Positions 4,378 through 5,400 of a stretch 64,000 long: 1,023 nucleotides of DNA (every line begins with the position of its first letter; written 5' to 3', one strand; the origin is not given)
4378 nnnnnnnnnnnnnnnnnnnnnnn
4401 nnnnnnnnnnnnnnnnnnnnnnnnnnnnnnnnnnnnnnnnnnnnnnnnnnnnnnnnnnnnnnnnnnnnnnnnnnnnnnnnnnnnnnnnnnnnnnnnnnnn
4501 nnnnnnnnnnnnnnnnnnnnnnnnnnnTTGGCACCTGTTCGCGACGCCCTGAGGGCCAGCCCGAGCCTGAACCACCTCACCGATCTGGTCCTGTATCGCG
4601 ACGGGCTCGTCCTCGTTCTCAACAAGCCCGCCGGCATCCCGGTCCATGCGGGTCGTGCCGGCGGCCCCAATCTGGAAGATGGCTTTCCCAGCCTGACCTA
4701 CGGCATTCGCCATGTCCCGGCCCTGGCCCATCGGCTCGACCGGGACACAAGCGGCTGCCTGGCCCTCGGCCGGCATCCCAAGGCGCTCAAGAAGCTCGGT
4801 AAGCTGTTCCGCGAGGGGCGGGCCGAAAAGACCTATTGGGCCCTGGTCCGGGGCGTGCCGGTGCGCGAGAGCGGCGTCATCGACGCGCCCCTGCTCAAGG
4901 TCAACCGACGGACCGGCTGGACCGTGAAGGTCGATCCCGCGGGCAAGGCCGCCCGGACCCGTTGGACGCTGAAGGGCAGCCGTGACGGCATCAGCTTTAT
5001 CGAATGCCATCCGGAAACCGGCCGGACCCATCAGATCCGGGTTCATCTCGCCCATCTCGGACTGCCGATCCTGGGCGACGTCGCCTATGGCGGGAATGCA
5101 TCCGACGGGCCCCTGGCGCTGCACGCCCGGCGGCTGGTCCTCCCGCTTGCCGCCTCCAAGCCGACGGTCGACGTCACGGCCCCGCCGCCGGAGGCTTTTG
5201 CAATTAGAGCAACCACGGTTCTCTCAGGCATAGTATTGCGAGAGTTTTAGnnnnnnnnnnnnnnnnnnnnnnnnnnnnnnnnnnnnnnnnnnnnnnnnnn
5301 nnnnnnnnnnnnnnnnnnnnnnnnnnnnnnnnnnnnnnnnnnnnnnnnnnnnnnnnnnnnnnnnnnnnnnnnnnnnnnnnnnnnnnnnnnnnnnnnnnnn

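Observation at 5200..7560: Single-gene low-GC islet carrying a NACHT-type STAND NTPase inserted at the 3' end of an rluA-like gene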

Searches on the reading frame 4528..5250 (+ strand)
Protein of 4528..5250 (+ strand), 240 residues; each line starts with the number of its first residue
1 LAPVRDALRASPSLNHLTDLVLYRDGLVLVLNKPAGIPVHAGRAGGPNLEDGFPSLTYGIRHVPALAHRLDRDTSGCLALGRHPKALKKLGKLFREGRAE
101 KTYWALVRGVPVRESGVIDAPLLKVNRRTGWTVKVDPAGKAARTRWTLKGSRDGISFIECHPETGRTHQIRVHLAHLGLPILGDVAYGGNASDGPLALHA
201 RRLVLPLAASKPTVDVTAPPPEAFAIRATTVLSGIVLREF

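Call 4: search_protein_families(library=pfam, proteins=[window:4528-5250:+], max_evalue=0.1)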
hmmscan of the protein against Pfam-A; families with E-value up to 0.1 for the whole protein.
window:4528-5250:+ (240 aa): 1 family
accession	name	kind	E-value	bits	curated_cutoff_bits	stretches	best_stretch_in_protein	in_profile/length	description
PF00849.27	PseudoU_synth_2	-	1.3e-30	107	26.8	1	28-176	2-152/152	RNA pseudouridylate synthase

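Call 12: find_related_loci(query=window:4528-5250:+, collection=genome_contigs, flank=6000)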
Query window:4528-5250:+ (240 aa) in genome_contigs; peptide patterns used: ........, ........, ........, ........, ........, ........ (x = any residue, [..] = any of these).
599 stretches matched a pattern (row limit reached: there are more); 240 encode a relative of the query (tblastn E <= 1e-3); the best 80 are kept; 80 distinct loci.
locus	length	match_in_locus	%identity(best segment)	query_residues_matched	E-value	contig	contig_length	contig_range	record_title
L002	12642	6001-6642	58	15-225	1e-72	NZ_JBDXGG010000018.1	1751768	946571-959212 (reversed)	MAG: Nisaea sp. isolate AQ.08.M.C5_70_35 AQ_08_M_C5_70_35_000000000018, whole genome shotgun sequence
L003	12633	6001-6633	56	12-221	1e-71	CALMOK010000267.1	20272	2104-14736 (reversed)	MAG TPA_asm: uncultured Alphaproteobacteria bacterium isolate SRR12240183_bin.5_CONCOCT_v1.1_MAG genome assembly, contig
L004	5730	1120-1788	57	5-221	3e-70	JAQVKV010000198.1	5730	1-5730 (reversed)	MAG: Zavarzinia sp. isolate STE_95 NODE_41391_length_5730_cov_3.361057_Sandtown_E, whole genome shotgun sequence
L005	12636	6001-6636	58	16-222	3e-70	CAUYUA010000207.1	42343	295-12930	Azospirillaceae bacterium strain CCP2-SC5 genome assembly, contig: CCP2SC5_Contig_30, whole genome shotgun sequence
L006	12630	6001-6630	53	13-224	2e-69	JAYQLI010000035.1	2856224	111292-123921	MAG: Rhodospirillales bacterium isolate SD4486_NP_metabta_bins_sspec.tsv.216_sub contig_7716_pilon, whole genome shotgun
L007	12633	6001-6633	56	17-224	6e-68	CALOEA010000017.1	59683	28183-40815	MAG: uncultured Alphaproteobacteria bacterium isolate LOGT_bin.0041 genome assembly, contig: contig_148620, whole genome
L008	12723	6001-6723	52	5-232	2e-67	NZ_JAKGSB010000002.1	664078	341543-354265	Zavarzinia marina strain Adcm-6A NODE_2_length_664078, whole genome shotgun sequence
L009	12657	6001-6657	55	13-224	5e-67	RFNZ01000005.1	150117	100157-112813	MAG: Proteobacteria bacterium isolate WB4_1_1452 contig_100_4, whole genome shotgun sequence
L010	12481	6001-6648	53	14-221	2e-66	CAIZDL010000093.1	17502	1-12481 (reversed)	MAG: uncultured Rhodospirillales bacterium isolate Umea3_bin-0647 genome assembly, contig: bin-0647:093/291, whole genom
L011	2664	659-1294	51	18-227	6e-67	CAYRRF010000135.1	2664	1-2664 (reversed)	MAG TPA_asm: uncultured Bdellovibrionales bacterium isolate SRP278252_co1_172 genome assembly, contig: NODE_85222_length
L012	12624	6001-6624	55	21-222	3e-65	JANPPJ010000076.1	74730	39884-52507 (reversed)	MAG: Hyphomicrobiales bacterium isolate VAR_83_metabat_342 VAR_83_k141_2841701, whole genome shotgun sequence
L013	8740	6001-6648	52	17-225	2e-63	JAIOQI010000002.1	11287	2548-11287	MAG: Alphaproteobacteria bacterium isolate LakeFargette_0920_ALND_MAG_58_11 LacPavin_0920_ALND_scaffold_83059, whole gen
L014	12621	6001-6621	55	21-221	1e-63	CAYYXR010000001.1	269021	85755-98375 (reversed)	MAG TPA_asm: uncultured Rhodobacterales bacterium isolate SRP134809_co1_608 genome assembly, contig: NODE_13_length_2690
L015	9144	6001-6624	52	21-222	1e-62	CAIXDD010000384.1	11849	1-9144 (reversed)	MAG: uncultured Rhizobiales bacterium isolate ErkenSummer_bin-6128 genome assembly, contig: bin-6128:384/547, whole geno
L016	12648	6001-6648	54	17-224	3e-62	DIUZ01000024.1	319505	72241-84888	MAG TPA_asm: Micavibrio sp. UBA6145 UBA6145_contig_5177, whole genome shotgun sequence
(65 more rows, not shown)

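Call 16: find_homologous_proteins(query=window:4528-5250:+)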
Query window:4528-5250:+ (240 aa): 7990 proteins with E <= 0.001 among 8000 candidates; the best 120 are listed.
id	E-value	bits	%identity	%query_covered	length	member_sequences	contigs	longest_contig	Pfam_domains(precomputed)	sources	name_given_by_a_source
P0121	1.9e-113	396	90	80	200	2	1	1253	PF00849.28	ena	-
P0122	1.3e-112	393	78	95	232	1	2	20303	PF00849.28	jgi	-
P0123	3.6e-109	382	78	90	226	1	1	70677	PF00849.28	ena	-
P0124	7.8e-82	293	61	88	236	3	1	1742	PF00849.28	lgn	-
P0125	1.2e-80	289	64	86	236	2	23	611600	PF00849.28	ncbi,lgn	-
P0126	3.4e-80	287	61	91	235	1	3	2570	PF00849.28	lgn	-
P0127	8.9e-80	286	58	93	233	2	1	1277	PF00849.28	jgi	jgi:tRNA pseudouridine32 synthase / 23S rRNA pseudouridine746 synthase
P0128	1.3e-79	285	58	93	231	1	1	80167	PF00849.28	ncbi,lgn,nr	ncbi:MAG: RNA pseudouridine synthase [Alphaproteobacteria bacterium]|nr:RNA pseudouridine synthase [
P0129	1.9e-79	285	57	91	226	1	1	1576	PF00849.28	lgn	-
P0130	5.7e-79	283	63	89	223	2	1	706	PF00849.28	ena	-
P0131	1.4e-78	282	59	90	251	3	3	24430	PF00849.28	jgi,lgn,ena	-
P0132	1.4e-78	282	60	90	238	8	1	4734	PF00849.28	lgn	-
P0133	2.2e-78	281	58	91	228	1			PF00849.28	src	-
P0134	2.5e-78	281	58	91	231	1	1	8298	PF00849.28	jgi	jgi:tRNA pseudouridine32 synthase / 23S rRNA pseudouridine746 synthase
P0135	2.8e-78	281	65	83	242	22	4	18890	PF00849.28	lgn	-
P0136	5.1e-78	280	61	88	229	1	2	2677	PF00849.28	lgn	-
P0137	7.3e-78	280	60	92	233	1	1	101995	PF00849.28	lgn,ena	-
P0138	8.5e-78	279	62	87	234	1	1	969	PF00849.28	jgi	jgi:tRNA pseudouridine32 synthase / 23S rRNA pseudouridine746 synthase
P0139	9.1e-78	279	61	87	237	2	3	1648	PF00849.28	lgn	-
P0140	2.1e-77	278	60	88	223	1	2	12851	PF00849.28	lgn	-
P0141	2.5e-77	278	59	82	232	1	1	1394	PF00849.28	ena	-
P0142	3.8e-77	277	63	86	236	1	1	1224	PF00849.28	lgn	-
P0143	5.4e-77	277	59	88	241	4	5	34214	PF00849.28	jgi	jgi:tRNA pseudouridine32 synthase/23S rRNA pseudouridine746 synthase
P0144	7.5e-77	276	59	88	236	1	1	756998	PF00849.28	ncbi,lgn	ncbi:MAG: RNA pseudouridine synthase [Pseudomonadota bacterium]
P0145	1.1e-76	276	60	82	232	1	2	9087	PF00849.28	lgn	-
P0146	1.1e-76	276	60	88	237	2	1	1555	PF00849.28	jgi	jgi:tRNA pseudouridine32 synthase/23S rRNA pseudouridine746 synthase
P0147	1.1e-76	276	61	89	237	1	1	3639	PF00849.28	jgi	jgi:tRNA pseudouridine32 synthase/23S rRNA pseudouridine746 synthase/23S rRNA pseudouridine1911/1915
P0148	1.2e-76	276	59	84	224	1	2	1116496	PF00849.28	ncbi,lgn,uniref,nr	ncbi:RluA family pseudouridine synthase [Amphiplicatus metriothermophilus]|uniref:tRNA pseudouridine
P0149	1.3e-76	275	58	88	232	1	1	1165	PF00849.28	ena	-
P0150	1.7e-76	275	59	83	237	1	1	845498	PF00849.28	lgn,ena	-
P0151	1.8e-76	275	63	88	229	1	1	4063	PF00849.28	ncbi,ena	-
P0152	1.8e-76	275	58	93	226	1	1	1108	PF00849.28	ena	-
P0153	1.9e-76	275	60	87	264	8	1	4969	PF00849.28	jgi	jgi:tRNA pseudouridine32 synthase/23S rRNA pseudouridine746 synthase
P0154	2.1e-76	275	63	88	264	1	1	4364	PF00849.28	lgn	-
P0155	2.2e-76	275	60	88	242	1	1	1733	PF00849.28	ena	-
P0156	2.9e-76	274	59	88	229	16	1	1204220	PF00849.28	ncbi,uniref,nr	ncbi:RluA family pseudouridine synthase [Hyphococcus luteus]|uniref:RNA pseudouridine synthase n=1 T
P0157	3.3e-76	274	62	87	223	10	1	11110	PF00849.28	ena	-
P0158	4.9e-76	274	58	89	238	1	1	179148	PF00849.28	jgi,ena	-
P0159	5.0e-76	274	58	91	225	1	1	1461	PF00849.28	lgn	-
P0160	6.8e-76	273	60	87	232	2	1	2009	PF00849.28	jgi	jgi:tRNA pseudouridine32 synthase/23S rRNA pseudouridine746 synthase/23S rRNA pseudouridine1911/1915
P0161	6.8e-76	273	60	89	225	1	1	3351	PF00849.28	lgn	-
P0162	7.3e-76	273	58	94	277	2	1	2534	PF00849.28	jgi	jgi:RluA family pseudouridine synthase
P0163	8.4e-76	273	60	87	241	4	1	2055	PF00849.28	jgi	-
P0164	9.5e-76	273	62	82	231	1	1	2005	PF00849.28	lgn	-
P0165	9.5e-76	273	57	88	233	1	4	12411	PF00849.28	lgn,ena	-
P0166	1.0e-75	273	59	91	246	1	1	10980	PF00849.28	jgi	jgi:tRNA pseudouridine32 synthase / 23S rRNA pseudouridine746 synthase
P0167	1.1e-75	272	58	88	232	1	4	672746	PF00849.28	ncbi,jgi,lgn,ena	jgi:tRNA pseudouridine32 synthase / 23S rRNA pseudouridine746 synthase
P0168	1.2e-75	272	59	91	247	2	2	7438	PF00849.28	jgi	jgi:tRNA pseudouridine32 synthase/23S rRNA pseudouridine746 synthase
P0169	1.6e-75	272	58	91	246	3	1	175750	PF00849.28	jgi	jgi:tRNA pseudouridine32 synthase/23S rRNA pseudouridine746 synthase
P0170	1.9e-75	272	59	88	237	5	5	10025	PF00849.28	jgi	jgi:tRNA pseudouridine32 synthase/23S rRNA pseudouridine746 synthase/23S rRNA pseudouridine1911/1915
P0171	2.0e-75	272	62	84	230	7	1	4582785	PF00849.28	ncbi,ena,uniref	ncbi:RluA family pseudouridine synthase [Nisaea sp.]|uniref:RluA family pseudouridine synthase n=1 T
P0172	2.3e-75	271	57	88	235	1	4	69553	PF00849.28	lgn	-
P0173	3.0e-75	271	57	90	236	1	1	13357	PF00849.28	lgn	-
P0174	3.3e-75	271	56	90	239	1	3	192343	PF00849.28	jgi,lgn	-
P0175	3.7e-75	271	60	87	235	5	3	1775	PF00849.28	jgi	jgi:tRNA pseudouridine32 synthase/23S rRNA pseudouridine746 synthase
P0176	3.8e-75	271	59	85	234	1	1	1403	PF00849.28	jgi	-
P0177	4.3e-75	270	60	87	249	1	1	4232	PF00849.28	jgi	jgi:tRNA pseudouridine32 synthase/23S rRNA pseudouridine746 synthase/23S rRNA pseudouridine1911/1915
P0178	4.3e-75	270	61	86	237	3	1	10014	PF00849.28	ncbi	-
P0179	4.4e-75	270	61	85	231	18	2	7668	PF00849.28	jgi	jgi:tRNA pseudouridine32 synthase/23S rRNA pseudouridine746 synthase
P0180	4.5e-75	270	58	93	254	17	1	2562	PF00849.28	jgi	-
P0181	4.6e-75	270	59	92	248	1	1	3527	PF00849.28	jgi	jgi:tRNA pseudouridine32 synthase/23S rRNA pseudouridine746 synthase/23S rRNA pseudouridine1911/1915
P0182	5.5e-75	270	55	95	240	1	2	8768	PF00849.28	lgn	-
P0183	5.6e-75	270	61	86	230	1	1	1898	PF00849.28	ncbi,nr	ncbi:MAG: RNA pseudouridine synthase [Parvularculaceae bacterium]|nr:RNA pseudouridine synthase [Par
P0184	6.3e-75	270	58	89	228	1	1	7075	PF00849.28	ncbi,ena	-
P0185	6.3e-75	270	60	87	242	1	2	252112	PF00849.28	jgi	jgi:tRNA pseudouridine32 synthase/23S rRNA pseudouridine746 synthase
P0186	6.7e-75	270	57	89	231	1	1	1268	PF00849.28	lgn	-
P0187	7.0e-75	270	58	89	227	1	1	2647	PF00849.28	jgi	jgi:RluA family pseudouridine synthase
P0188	7.0e-75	270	59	88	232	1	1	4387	PF00849.28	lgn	-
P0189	7.0e-75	270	60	86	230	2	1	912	PF00849.28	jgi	-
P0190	7.5e-75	270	64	81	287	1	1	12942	PF00849.28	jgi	jgi:tRNA pseudouridine32 synthase/23S rRNA pseudouridine746 synthase/23S rRNA pseudouridine1911/1915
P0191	7.5e-75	270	62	86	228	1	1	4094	PF00849.28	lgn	-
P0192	7.9e-75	270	56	92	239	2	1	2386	PF00849.28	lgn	-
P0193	8.1e-75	270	59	85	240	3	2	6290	PF00849.28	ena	-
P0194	8.3e-75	270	58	87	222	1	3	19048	PF00849.28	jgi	-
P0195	8.9e-75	269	58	91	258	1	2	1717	PF00849.28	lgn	-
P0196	9.2e-75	269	59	88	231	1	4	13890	PF00849.28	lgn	-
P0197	9.3e-75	269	61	80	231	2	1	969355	PF00849.28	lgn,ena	-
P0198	9.5e-75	269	60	88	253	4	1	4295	PF00849.28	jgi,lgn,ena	-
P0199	9.6e-75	269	58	90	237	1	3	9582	PF00849.28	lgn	-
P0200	9.8e-75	269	57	88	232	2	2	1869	PF00849.28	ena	-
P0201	1.1e-74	269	61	87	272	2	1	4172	PF00849.28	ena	-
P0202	1.1e-74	269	59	87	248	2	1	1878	PF00849.28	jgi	jgi:tRNA pseudouridine32 synthase / 23S rRNA pseudouridine746 synthase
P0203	1.2e-74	269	61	86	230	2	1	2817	PF00849.28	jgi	jgi:tRNA pseudouridine32 synthase/23S rRNA pseudouridine746 synthase/23S rRNA pseudouridine1911/1915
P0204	1.2e-74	269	58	88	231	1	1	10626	PF00849.28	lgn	-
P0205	1.4e-74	269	61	87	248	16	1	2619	PF00849.28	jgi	jgi:tRNA pseudouridine32 synthase/23S rRNA pseudouridine746 synthase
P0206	1.5e-74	269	58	89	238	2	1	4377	PF00849.28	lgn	-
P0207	1.6e-74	269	60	87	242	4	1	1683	PF00849.28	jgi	jgi:tRNA pseudouridine32 synthase/23S rRNA pseudouridine746 synthase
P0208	1.6e-74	269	60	88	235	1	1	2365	PF00849.28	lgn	-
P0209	1.7e-74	269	61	86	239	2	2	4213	PF00849.28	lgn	-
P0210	1.9e-74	268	58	91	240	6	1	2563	PF00849.28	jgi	jgi:RluA family pseudouridine synthase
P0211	1.9e-74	268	64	84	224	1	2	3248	PF00849.28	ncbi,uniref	ncbi:RluA family pseudouridine synthase [Azospirillum sp. ST 5-10]|uniref:RluA family pseudouridine 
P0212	2.0e-74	268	58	88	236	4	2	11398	PF00849.28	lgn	-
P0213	2.3e-74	268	59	87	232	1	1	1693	PF00849.28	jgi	jgi:tRNA pseudouridine32 synthase / 23S rRNA pseudouridine746 synthase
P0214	2.4e-74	268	56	90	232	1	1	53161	PF00849.28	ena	-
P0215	2.6e-74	268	59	89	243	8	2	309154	PF00849.28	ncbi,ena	-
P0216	2.6e-74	268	58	88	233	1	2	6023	PF00849.28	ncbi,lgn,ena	-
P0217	2.7e-74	268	57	89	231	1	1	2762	PF00849.28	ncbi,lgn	-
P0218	2.7e-74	268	59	91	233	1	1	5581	PF00849.28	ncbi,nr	ncbi:MAG: RNA pseudouridine synthase [Alphaproteobacteria bacterium]|nr:RNA pseudouridine synthase [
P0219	2.8e-74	268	63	85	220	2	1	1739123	PF00849.28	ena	-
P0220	3.1e-74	268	57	83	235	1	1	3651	PF00849.28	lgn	-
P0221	3.2e-74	268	55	91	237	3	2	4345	PF00849.28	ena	-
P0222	3.5e-74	268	59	87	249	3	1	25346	PF00849.28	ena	-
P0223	3.7e-74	267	61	88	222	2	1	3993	PF00849.28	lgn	-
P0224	3.8e-74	267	54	94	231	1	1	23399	PF00849.28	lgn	-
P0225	4.0e-74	267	59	86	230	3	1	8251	PF00849.28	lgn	-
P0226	4.1e-74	267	57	89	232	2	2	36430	PF00849.28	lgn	-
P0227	4.5e-74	267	61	80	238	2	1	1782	PF00849.28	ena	-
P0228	4.8e-74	267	62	84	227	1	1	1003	PF00849.28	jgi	jgi:tRNA pseudouridine32 synthase/23S rRNA pseudouridine746 synthase/23S rRNA pseudouridine1911/1915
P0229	4.8e-74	267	58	86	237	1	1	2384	PF00849.28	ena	-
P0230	5.1e-74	267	60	87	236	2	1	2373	PF00849.28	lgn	-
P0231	5.3e-74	267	60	85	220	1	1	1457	PF00849.28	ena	-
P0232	5.4e-74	267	60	90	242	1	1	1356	PF00849.28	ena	-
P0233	5.5e-74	267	60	81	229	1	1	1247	PF00849.28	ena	-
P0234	5.5e-74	267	63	84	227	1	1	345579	PF00849.28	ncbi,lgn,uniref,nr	ncbi:RluA family pseudouridine synthase [Azospirillum halopraeferens]|uniref:RluA family pseudouridi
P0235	5.6e-74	267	59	86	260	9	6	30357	PF00849.28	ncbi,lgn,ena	-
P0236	5.8e-74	267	56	88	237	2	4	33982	PF00849.28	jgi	jgi:tRNA pseudouridine32 synthase/23S rRNA pseudouridine746 synthase/23S rRNA pseudouridine1911/1915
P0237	6.0e-74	267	58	84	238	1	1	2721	PF00849.28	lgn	-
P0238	6.0e-74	267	58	89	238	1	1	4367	PF00849.28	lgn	-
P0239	6.3e-74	267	61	87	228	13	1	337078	PF00849.28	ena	-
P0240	6.3e-74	267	60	85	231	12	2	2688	PF00849.28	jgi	jgi:tRNA pseudouridine32 synthase/23S rRNA pseudouridine746 synthase/23S rRNA pseudouridine1911/1915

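Call 17: find_encoding_contigs(protein=P0122, flank=8000, max_places=3)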
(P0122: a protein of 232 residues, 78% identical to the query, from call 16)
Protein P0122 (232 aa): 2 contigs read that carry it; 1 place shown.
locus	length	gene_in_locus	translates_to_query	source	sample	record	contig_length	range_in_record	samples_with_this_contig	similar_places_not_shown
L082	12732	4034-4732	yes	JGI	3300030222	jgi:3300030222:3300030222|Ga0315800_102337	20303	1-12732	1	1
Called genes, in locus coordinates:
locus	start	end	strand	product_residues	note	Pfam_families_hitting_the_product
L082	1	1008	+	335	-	?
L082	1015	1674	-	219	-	PF03729:DUF308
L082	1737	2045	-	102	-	-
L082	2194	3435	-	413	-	PF00083:Sugar_tr (faint), PF07690:MFS_1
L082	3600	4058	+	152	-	PF01641:SelR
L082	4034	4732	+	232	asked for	PF00849:PseudoU_synth_2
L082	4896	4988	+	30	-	-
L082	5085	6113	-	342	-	PF01965:DJ-1_PfpI (weak), PF00165:HTH_AraC (faint), PF12833:HTH_18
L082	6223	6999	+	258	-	PF00596:Aldolase_II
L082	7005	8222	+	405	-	PF02668:TauD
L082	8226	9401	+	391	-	PF08240:ADH_N, PF00107:ADH_zinc_N, PF13602:ADH_zinc_N_2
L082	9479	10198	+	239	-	PF00174:Oxidored_molyb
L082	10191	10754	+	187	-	PF00255:GSHPx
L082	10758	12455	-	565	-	PF00111:Fer2, PF00211:Guanylate_cyc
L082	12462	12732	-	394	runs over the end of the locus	PF02646:RmuC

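Call 18: find_encoding_contigs(protein=P0123, flank=8000, max_places=3)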
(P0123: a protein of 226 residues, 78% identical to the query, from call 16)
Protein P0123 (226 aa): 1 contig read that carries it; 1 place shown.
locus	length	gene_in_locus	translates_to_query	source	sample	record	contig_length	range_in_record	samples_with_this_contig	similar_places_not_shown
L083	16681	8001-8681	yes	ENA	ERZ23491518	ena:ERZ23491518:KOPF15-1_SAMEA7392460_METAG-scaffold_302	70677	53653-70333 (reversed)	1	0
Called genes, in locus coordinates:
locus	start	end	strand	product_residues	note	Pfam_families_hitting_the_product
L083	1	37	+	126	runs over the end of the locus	?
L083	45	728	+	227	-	-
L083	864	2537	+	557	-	PF01268:FTHFS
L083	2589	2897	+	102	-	PF04241:DUF423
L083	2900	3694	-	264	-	PF00950:ABC-3, PF01032:FecCD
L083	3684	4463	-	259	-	PF02463:SMC_N (faint), PF09818:ABC_ATPase (faint), PF13481:AAA_25 (faint), PF00005:ABC_tran, PF13555:AAA_29 (faint), PF13401:AAA_22 (weak), PF13304:AAA_21 (weak)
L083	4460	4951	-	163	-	PF01475:FUR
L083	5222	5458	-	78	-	-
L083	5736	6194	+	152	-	PF01297:ZnuA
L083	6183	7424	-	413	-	PF07690:MFS_1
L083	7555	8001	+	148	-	PF01641:SelR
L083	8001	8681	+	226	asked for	PF00849:PseudoU_synth_2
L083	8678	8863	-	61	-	-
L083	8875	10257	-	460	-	PF00919:UPF0004, PF04055:Radical_SAM, PF18693:TRAM_2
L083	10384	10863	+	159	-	PF07310:PAS_5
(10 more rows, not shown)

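Call 19: find_encoding_contigs(protein=P0121, flank=8000, max_places=3)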
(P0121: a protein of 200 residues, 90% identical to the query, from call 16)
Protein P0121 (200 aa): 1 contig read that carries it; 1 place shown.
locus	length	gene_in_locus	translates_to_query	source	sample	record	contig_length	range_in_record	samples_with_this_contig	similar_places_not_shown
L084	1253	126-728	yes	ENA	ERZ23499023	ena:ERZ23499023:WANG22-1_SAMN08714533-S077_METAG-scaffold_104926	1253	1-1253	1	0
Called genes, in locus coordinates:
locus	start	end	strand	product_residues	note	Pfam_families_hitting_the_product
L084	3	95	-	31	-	?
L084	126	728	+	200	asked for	PF00849:PseudoU_synth_2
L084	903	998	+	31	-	-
